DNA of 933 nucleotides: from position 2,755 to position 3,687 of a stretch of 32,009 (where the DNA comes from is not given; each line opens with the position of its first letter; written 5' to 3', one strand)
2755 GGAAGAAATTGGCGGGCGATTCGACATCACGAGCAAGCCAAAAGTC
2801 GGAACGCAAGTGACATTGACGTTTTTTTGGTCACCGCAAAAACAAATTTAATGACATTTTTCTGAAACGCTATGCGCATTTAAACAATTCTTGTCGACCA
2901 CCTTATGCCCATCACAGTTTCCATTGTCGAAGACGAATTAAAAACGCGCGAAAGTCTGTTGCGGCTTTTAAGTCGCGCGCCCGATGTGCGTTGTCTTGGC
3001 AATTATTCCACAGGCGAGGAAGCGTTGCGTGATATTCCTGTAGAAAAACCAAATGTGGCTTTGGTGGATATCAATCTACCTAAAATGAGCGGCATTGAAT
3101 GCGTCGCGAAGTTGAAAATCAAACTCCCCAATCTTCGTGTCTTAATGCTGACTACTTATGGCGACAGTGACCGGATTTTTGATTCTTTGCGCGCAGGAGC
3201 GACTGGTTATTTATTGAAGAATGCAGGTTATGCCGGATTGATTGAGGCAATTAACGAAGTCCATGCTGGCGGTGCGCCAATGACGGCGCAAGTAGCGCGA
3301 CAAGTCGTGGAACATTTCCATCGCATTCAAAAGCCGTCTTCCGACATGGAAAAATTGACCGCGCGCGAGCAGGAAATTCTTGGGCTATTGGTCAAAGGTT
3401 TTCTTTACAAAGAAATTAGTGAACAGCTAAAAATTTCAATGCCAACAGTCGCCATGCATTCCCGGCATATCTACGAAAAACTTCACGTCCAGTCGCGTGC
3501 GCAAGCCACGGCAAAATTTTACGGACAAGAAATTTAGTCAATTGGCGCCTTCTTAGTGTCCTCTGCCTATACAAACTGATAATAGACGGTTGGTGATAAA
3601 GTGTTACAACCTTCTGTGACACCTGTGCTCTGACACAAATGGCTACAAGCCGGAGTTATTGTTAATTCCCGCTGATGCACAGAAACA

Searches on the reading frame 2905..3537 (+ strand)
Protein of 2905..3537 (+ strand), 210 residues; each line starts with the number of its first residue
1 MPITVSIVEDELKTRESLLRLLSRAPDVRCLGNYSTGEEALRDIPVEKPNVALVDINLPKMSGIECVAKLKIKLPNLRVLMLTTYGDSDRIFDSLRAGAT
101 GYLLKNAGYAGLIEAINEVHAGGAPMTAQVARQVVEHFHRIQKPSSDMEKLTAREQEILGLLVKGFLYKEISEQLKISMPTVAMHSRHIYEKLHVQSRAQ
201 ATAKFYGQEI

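Call 8: search_protein_families(library=pfam, proteins=[window:2905-3537:+], max_evalue=0.0001)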
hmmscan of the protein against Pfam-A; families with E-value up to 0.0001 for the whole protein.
window:2905-3537:+ (210 aa): 2 families
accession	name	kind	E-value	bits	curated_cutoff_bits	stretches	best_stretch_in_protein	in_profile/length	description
PF00072.30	Response_reg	-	4.2e-19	69.2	30.2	1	5-116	1-110/111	Response regulator receiver domain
PF00196.25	GerE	-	1.8e-16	60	23.5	1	150-202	2-54/57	Bacterial regulatory proteins, luxR family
